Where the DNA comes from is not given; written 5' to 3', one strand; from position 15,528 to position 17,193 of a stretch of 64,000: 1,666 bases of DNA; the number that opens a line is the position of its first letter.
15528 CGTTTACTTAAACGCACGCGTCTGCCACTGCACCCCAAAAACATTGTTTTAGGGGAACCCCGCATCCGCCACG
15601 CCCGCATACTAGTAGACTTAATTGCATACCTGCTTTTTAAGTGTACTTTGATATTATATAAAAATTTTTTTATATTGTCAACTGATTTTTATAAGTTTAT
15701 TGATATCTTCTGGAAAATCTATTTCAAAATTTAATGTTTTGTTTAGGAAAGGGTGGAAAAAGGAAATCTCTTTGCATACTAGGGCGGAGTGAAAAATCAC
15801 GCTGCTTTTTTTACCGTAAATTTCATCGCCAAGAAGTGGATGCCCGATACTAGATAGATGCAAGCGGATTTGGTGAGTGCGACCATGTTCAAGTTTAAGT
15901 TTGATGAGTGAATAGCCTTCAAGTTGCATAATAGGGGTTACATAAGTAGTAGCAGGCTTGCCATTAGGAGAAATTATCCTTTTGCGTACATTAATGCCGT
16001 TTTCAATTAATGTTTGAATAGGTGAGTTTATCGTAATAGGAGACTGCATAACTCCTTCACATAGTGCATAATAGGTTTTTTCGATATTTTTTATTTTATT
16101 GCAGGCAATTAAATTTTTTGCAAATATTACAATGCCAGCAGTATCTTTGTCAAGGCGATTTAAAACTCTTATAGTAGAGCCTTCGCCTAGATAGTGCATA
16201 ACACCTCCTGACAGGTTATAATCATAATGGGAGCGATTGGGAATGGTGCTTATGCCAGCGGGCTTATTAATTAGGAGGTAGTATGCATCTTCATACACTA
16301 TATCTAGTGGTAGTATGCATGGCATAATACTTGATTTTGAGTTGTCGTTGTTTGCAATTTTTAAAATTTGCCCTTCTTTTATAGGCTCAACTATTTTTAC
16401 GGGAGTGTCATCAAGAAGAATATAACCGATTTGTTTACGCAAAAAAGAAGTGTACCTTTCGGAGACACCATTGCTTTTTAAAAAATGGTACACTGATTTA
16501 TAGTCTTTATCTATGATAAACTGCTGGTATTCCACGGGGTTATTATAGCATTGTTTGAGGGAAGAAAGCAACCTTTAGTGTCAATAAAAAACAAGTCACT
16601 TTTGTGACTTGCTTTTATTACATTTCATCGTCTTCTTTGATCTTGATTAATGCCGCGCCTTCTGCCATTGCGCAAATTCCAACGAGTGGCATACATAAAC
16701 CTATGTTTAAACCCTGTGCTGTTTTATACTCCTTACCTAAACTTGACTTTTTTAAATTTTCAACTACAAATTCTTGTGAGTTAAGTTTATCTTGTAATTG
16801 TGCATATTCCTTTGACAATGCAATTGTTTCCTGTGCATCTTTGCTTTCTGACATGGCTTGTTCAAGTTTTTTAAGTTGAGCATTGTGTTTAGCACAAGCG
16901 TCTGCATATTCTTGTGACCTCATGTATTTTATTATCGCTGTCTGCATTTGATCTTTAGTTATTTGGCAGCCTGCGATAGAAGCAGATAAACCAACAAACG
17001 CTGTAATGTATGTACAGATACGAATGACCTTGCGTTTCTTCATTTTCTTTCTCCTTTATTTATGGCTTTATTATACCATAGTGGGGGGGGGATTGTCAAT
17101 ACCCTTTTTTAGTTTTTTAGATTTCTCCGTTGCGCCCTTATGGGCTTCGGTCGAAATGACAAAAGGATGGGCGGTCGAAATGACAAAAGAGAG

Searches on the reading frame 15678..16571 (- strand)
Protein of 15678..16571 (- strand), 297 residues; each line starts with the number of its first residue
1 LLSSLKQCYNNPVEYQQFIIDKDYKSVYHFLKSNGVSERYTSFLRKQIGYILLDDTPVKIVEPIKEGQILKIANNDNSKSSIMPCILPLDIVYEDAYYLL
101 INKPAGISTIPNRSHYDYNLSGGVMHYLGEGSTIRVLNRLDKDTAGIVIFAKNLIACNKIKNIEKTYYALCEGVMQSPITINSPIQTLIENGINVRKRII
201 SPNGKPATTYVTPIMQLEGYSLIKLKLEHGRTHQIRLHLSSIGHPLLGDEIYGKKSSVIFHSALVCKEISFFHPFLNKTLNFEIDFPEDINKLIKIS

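Call 14: search_protein_families(library=pfam, proteins=[window:15678-16571:-], max_evalue=0.01)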
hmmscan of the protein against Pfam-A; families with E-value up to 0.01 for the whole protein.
window:15678-16571:- (297 aa): 1 family
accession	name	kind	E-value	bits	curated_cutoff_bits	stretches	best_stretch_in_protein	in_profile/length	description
PF00849.27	PseudoU_synth_2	-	6.8e-26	91.8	26.8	1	97-241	1-152/152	RNA pseudouridylate synthase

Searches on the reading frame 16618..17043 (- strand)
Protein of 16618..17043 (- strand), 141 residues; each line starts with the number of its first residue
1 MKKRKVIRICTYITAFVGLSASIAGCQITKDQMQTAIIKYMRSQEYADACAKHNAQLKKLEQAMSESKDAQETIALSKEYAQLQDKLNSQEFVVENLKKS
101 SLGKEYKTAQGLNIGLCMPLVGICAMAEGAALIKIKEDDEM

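Call 13: find_encoding_contigs(protein=window:16618-17043:-, flank=3000, max_places=10)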
Protein window:16618-17043:- (141 aa): no gene with exactly this product is on record in the collection.

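Call 14: search_protein_families(library=pfam, proteins=[window:16618-17043:-], max_evalue=0.01)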
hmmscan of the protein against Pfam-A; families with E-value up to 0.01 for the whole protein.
window:16618-17043:- (141 aa): 0 families

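Call 28: list_cluster_members(proteins=[window:16621-17043:-, window:23095-23595:-, window:35969-36571:-, window:41777-42352:-, window:42371-42934:-, window:42934-43953:-, window:36794-37369:-, window:40728-41771:-, window:35287-35907:-, window:37404-38987:-])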
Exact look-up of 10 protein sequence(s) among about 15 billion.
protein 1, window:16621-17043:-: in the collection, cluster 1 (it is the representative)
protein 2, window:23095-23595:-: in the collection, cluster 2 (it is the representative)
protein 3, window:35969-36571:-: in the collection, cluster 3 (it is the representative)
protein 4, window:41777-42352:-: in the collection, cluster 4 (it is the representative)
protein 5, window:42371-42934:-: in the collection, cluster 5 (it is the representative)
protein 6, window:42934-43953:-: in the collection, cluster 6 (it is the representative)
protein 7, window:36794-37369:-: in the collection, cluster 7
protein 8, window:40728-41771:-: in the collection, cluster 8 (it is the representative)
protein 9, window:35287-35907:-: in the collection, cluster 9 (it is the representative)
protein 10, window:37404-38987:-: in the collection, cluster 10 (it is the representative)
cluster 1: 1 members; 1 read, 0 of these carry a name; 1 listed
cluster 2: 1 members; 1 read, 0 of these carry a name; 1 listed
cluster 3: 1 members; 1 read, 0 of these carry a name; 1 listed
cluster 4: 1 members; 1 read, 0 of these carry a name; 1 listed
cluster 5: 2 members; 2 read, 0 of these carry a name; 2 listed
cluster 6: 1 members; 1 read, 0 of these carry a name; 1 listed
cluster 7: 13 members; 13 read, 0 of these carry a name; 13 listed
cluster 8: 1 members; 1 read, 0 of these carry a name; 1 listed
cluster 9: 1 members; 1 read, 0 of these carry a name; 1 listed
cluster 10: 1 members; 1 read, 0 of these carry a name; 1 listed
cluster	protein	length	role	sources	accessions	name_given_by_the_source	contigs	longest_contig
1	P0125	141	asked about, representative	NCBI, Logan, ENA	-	-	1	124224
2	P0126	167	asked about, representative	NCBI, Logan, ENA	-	-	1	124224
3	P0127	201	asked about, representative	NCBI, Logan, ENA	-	-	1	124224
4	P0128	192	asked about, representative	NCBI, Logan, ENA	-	-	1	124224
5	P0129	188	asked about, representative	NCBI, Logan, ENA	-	-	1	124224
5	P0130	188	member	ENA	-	-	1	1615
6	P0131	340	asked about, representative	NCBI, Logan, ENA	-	-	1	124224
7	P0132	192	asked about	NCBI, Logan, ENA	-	-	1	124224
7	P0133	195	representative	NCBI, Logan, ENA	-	-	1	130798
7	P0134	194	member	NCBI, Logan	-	-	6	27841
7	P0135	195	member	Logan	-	-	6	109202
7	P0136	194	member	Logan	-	-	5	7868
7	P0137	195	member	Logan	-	-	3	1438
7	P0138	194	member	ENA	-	-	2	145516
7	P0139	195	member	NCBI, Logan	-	-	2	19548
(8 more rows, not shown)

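Call 29: find_encoding_contigs(protein=P0133, flank=10000, max_places=6)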
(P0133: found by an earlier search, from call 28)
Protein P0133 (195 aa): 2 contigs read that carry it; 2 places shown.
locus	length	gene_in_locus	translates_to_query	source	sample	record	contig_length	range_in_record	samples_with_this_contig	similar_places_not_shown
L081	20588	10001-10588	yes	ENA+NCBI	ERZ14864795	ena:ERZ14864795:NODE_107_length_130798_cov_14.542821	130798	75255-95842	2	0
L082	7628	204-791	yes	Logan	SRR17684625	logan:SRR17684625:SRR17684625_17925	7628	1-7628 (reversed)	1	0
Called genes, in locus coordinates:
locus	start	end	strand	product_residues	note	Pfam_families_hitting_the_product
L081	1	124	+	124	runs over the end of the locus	PF05198:IF3_N, PF00707:IF3_C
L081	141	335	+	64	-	PF01632:Ribosomal_L35p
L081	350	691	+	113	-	PF00453:Ribosomal_L20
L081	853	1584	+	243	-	PF08032:SpoU_sub_bind (faint), PF22435:MRM3-like_sub_bind (weak), PF00588:SpoU_methylase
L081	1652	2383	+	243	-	PF20772:TACO1_YebC_N, PF01709:Transcrip_reg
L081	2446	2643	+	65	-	-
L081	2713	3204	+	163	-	PF02075:RuvC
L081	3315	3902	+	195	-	PF01330:RuvA_N, PF14520:HHH_5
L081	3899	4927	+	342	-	PF06068:TIP49 (weak), PF00308:Bac_DnaA (faint), PF05496:RuvB_N, PF00004:AAA, PF07728:AAA_5, PF13173:AAA_14 (weak), PF17864:AAA_lid_4, PF05491:WHD_RuvB, +3 more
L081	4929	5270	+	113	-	-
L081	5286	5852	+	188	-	PF00300:His_Phos_1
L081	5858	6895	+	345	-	PF02547:Queuosine_synth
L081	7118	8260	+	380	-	PF01702:TGT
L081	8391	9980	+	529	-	PF12072:RNase_Y_N, PF00013:KH_1, PF01966:HD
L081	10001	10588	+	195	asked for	PF00293:NUDIX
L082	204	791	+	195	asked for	PF00293:NUDIX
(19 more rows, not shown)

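Call 30: find_encoding_contigs(protein=P0138, flank=10000, max_places=6)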
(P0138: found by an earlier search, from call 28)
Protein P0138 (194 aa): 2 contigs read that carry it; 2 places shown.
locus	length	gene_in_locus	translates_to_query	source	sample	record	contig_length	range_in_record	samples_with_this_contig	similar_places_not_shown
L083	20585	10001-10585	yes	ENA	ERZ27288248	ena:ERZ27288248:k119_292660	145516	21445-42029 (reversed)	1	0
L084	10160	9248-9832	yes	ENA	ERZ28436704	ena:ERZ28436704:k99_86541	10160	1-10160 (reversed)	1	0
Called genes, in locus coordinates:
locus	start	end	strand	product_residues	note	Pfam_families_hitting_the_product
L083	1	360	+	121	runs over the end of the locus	-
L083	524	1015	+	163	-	PF02075:RuvC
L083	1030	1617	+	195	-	PF01330:RuvA_N, PF14520:HHH_5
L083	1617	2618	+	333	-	PF06068:TIP49 (faint), PF05496:RuvB_N, PF20720:nSTAND3 (faint), PF00004:AAA, PF07728:AAA_5, PF13173:AAA_14 (weak), PF17864:AAA_lid_4, PF05491:WHD_RuvB, +1 more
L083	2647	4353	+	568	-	-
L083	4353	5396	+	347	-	PF02547:Queuosine_synth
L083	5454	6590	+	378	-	PF01702:TGT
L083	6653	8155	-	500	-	PF04055:Radical_SAM, PF13353:Fer4_12 (weak)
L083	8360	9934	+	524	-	PF12072:RNase_Y_N, PF00013:KH_1, PF01966:HD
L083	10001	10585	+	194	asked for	PF00293:NUDIX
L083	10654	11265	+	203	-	PF06695:Sm_multidrug_ex, PF09335:VTT_dom (weak)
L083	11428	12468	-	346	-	PF00589:Phage_integrase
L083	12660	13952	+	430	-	PF02403:Seryl_tRNA_N, PF00587:tRNA-synt_2b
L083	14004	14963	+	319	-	PF26305:CD_NTase_C (faint)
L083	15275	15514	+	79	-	-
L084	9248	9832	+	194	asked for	PF00293:NUDIX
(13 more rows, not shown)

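Call 41: find_homologous_proteins(query=window:16621-17043:-, max_evalue=0.001)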
Query window:16621-17043:- (141 aa): 1 proteins with E <= 0.001 among 12 candidates.
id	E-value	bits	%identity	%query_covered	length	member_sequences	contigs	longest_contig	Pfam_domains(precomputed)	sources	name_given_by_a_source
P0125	6.2e-83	293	100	100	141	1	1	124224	-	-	-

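Call 47: find_encoding_contigs(protein=P0135, flank=8000, max_places=10)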
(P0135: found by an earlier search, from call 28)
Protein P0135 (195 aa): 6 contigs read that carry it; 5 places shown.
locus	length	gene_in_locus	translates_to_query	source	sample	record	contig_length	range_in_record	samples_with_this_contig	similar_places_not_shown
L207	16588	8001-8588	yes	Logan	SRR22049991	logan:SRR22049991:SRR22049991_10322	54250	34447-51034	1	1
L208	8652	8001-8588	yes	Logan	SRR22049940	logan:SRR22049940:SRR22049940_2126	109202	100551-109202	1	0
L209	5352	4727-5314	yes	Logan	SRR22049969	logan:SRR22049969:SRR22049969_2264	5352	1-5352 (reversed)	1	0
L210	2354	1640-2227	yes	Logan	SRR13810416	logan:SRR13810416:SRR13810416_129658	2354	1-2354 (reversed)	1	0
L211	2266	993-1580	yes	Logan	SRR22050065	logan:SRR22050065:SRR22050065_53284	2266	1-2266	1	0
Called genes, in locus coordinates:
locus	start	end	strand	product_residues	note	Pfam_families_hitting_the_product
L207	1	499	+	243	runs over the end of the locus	PF20772:TACO1_YebC_N, PF01709:Transcrip_reg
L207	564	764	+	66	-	-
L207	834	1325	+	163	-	PF02075:RuvC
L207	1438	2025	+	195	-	PF01330:RuvA_N, PF00633:HHH (faint), PF14520:HHH_5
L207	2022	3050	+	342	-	PF06068:TIP49 (weak), PF00308:Bac_DnaA (faint), PF05496:RuvB_N, PF00004:AAA, PF07728:AAA_5, PF13173:AAA_14 (weak), PF17864:AAA_lid_4, PF05491:WHD_RuvB, +3 more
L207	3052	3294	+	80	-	-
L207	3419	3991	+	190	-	PF00300:His_Phos_1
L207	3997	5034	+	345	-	PF02547:Queuosine_synth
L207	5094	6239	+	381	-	PF01702:TGT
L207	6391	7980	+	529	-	PF12072:RNase_Y_N, PF00013:KH_1, PF01966:HD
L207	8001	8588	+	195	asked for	PF00293:NUDIX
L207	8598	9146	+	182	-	PF06821:Ser_hydrolase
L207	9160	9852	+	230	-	PF01113:DapB_N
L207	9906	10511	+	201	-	PF06695:Sm_multidrug_ex, PF09335:VTT_dom (weak)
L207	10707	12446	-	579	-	PF03551:PadR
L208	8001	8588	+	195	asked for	PF00293:NUDIX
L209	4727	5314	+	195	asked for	PF00293:NUDIX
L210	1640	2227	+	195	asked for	PF00293:NUDIX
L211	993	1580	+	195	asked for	PF00293:NUDIX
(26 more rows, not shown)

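Call 48: find_encoding_contigs(protein=P0134, flank=8000, max_places=10)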
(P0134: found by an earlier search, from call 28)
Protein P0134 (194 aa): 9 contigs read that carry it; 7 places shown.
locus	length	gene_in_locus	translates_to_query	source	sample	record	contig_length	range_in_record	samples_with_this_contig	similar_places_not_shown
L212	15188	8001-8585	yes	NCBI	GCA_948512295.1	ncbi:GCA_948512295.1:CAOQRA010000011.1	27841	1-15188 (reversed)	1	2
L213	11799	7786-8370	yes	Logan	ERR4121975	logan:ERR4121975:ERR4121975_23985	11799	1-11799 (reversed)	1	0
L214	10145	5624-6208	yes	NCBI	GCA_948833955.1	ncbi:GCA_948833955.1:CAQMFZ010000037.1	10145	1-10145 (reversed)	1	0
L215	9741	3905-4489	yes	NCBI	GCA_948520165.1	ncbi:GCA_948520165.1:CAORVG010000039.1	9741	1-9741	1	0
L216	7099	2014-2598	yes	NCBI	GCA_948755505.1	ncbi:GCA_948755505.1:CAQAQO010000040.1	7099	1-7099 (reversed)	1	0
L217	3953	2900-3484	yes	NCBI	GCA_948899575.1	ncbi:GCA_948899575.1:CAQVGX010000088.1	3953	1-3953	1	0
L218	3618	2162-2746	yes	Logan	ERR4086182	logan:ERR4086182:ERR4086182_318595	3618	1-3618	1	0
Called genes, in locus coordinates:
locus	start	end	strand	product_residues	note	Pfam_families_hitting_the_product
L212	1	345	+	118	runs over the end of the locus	-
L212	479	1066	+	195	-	PF01330:RuvA_N, PF00633:HHH (faint), PF14520:HHH_5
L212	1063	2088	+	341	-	PF06068:TIP49 (weak), PF13173:AAA_14 (faint), PF00308:Bac_DnaA (faint), PF05496:RuvB_N, PF00004:AAA, PF07728:AAA_5, PF17864:AAA_lid_4, PF05491:WHD_RuvB, +3 more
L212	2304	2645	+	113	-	PF06821:Ser_hydrolase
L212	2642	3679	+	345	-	PF02547:Queuosine_synth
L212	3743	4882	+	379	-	PF01702:TGT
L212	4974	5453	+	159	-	-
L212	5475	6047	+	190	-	PF06941:NT5C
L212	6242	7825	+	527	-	PF12072:RNase_Y_N, PF00013:KH_1, PF01966:HD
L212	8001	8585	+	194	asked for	PF00293:NUDIX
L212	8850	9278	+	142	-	-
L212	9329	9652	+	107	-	-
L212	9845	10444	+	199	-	PF06695:Sm_multidrug_ex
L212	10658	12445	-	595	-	PF03551:PadR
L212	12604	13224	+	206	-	PF01863:YgjP-like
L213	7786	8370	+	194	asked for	PF00293:NUDIX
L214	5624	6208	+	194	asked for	PF00293:NUDIX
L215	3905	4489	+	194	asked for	PF00293:NUDIX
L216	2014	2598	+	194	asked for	PF00293:NUDIX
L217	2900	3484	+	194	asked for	PF00293:NUDIX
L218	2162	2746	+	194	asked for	PF00293:NUDIX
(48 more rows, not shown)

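Call 50: search_protein_representatives(protein=window:16621-17043:-)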
Query: 141 residues. Proteins with E-value up to 0.001 (for the whole library): 3; up to 1e-10: 2; up to 1e-30: 1. The best 3 are listed.
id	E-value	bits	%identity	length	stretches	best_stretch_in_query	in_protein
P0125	2.0e-83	292.7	100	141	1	1-141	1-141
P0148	2.6e-13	66.4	36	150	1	18-132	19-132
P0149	3.1e-04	37.1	37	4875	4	85-132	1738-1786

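Call 51: find_encoding_contigs(protein=P0148, flank=2500, max_places=10)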
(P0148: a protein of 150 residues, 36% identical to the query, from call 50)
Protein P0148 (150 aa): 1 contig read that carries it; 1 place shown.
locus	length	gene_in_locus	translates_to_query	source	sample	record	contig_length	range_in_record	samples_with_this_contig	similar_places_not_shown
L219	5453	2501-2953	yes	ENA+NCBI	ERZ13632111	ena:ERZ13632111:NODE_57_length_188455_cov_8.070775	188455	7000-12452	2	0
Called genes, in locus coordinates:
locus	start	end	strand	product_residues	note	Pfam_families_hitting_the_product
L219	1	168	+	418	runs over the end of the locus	PF06689:zf-C4_ClpX, PF01078:Mg_chelatase (faint), PF00004:AAA, PF07724:AAA_2, PF07728:AAA_5 (weak), PF10431:ClpB_D2-small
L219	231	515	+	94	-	-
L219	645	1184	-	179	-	PF26128:Gad2 (weak), PF01743:PolyA_pol (weak)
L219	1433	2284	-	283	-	PF00849:PseudoU_synth_2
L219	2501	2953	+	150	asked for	-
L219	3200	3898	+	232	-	-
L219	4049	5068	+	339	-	PF02912:Phe_tRNA-synt_N, PF01409:tRNA-synt_2d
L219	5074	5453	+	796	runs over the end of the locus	PF01588:tRNA_bind, PF03483:B3_4, PF03484:B5, PF01409:tRNA-synt_2d (weak), PF17759:tRNA_synthFbeta, PF03147:FDX-ACB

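Call 52: search_protein_families(library=ncbifam, proteins=[window:16621-17043:-], max_evalue=0.1)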
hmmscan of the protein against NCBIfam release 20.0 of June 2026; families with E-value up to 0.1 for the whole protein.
window:16621-17043:- (141 aa): 3 families
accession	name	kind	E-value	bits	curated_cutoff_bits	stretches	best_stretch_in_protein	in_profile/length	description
TIGR03495.1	phage_LysB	equivalog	0.013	15.8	92.75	1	31-99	22-89/135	Rz-like lysis system protein LysB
NF006800.0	PRK09303.1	equivalog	0.014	14.4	342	1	23-95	83-156/383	histidine kinase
NF041177.1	Cyp119_Thmprot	equivalog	0.09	11.5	680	0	23-87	210-273/368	cytochrome P450 Cyp119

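Call 53: search_protein_families(library=phrogs, proteins=[window:16621-17043:-], max_evalue=0.1)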
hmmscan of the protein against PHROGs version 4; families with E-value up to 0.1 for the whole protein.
window:16621-17043:- (141 aa): 4 families
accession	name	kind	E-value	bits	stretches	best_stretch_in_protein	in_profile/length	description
phrog_31028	-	unknown function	0.0081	17.1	1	110-139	19-45/47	-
phrog_33653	-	unknown function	0.021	15.8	1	21-84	52-114/122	-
phrog_20123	-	unknown function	0.023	14.8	1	26-104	160-239/277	-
phrog_31452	-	tail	0.055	12.6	1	32-102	357-427/814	tail length tape measure protein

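Call 59: find_encoding_contigs(protein=P0139, flank=8000, max_places=10)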
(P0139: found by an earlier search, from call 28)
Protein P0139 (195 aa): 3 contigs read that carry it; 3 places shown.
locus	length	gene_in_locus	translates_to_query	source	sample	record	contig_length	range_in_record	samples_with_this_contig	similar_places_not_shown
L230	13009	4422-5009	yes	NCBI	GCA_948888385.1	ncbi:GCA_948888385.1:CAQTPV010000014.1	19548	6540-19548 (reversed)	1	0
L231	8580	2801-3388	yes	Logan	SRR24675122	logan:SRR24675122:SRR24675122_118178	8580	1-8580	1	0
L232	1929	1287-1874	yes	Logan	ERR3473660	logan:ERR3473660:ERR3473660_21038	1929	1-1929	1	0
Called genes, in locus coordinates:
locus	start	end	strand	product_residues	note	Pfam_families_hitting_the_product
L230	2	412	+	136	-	?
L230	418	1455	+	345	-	PF02547:Queuosine_synth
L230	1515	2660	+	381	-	PF01702:TGT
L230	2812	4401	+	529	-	PF12072:RNase_Y_N, PF00013:KH_1, PF01966:HD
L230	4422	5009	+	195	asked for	PF00293:NUDIX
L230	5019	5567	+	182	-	PF06821:Ser_hydrolase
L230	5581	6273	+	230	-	PF01113:DapB_N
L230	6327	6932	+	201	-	PF06695:Sm_multidrug_ex, PF09335:VTT_dom (weak)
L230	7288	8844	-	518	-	-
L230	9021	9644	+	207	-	PF01863:YgjP-like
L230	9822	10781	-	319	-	PF26305:CD_NTase_C (weak)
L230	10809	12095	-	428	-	PF02403:Seryl_tRNA_N, PF00587:tRNA-synt_2b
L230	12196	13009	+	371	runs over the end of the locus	PF00589:Phage_integrase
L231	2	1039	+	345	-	?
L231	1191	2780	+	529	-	PF12072:RNase_Y_N, PF00013:KH_1, PF01966:HD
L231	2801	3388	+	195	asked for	PF00293:NUDIX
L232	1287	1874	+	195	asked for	PF00293:NUDIX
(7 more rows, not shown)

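Call 72: predict_structure(protein=window:16621-17043:-)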
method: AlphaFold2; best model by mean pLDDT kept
length: 141 residues; sequences in the alignment: 1
mean_pLDDT: 68.9   pTM: 0.50
mean pLDDT of the five models: 68.9, 61.5, 61.4, 61.2, 58.9
residues with pLDDT >= 90: 35; 70-90: 45; 50-70: 15; < 50: 46
segments of 3 or more residues with pLDDT < 50: 1-21, 117-141
pLDDT, mean of each block of 10 residues (from residue 1): 38 40 59 83 89 91 93 94 88 87 79 54 37 34 33
secondary structure, 60 per line:
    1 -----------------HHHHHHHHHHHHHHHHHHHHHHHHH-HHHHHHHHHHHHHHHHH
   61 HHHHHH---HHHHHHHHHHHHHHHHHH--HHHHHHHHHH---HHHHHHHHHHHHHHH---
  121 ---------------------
elements in order: H18-42 H44-66 H70-87 H90-99 H103-117

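Call 74: fold_search(model_id=the predicted structure, library=pdb)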
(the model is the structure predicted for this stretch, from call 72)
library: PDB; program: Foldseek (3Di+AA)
matches with E <= 10: 374; with E <= 0.001: 0
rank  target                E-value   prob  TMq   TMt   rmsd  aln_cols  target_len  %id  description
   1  3na7                  5.7e-01  0.66  0.33  0.21  12.6       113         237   18  2.2 Angstrom Structure of the HP0958 Protein from Helicobacter pylori CCUG 17874 (released 2010-09-22)
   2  1xaw                  6.4e-01  0.89  0.34  0.43   8.7        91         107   16  crystal structure of the cytoplasmic distal C-terminal domain of occludin (released 2005-09-06)
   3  2pih_A                6.4e-01  0.28  0.27  0.29  11.4       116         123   11  Crystal structure of Protein ymcA from Bacillus subtilis, NorthEast Structural Genomics target SR375 (released 2007-05-01)
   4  5n7k_B                7.2e-01  0.60  0.28  0.34   9.1        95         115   17  Crystal structure of the coiled-coil domain of human tricellulin (released 2017-07-12)
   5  2crb_MODEL_1_A        7.6e-01  0.75  0.32  0.44  14.0        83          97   17  Solution structure of MIT domain from mouse NRBF-2 (released 2005-11-20)
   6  5n7k_D                7.6e-01  0.57  0.29  0.34   9.1        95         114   17  Crystal structure of the coiled-coil domain of human tricellulin (released 2017-07-12)
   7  3g7c                  8.0e-01  0.77  0.31  0.39   8.9        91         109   18  Structure of the Phosphorylation Mimetic of Occludin C-term Tail (released 2009-05-12)
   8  7f6j_C                9.0e-01  0.54  0.30  0.39   9.3       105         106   18  Crystal structure of the PDZD8 coiled-coil domain - Rab7 complex (released 2022-02-23)
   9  5n7k_C                9.0e-01  0.33  0.24  0.30   9.4        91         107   16  Crystal structure of the coiled-coil domain of human tricellulin (released 2017-07-12)
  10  1wpa                  9.5e-01  0.72  0.31  0.40   9.0        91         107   19  1.5 Angstrom crystal structure of human occludin fragment 413-522 (released 2005-09-06)
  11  4afl_F                1.1e+00  0.57  0.24  0.37  10.5        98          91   11  The crystal structure of the ING4 dimerization domain reveals the functional organization of the ING family of chromat (released 2012-02-22)
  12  8iue_4                1.1e+00  0.66  0.32  0.14   6.4       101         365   14  RNA polymerase III pre-initiation complex melting complex 1 (released 2023-05-24)
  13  9qwr_B                1.2e+00  0.11  0.19  0.17  13.1       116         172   16  MIC60 helical bundle dimer (released 2026-02-25)
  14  2lfd_MODEL_1_A        1.3e+00  0.44  0.29  0.34  15.2       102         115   16  Solution NMR structure of Diiron protein in presence of 2 eq Zn2+, Northeast Structural Genomics Consortium Ta (released 2011-08-24)
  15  9g2r_E                1.3e+00  0.14  0.22  0.14  17.2       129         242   15  Endophilin B1 dimers bound to nanodiscs (released 2024-08-07)
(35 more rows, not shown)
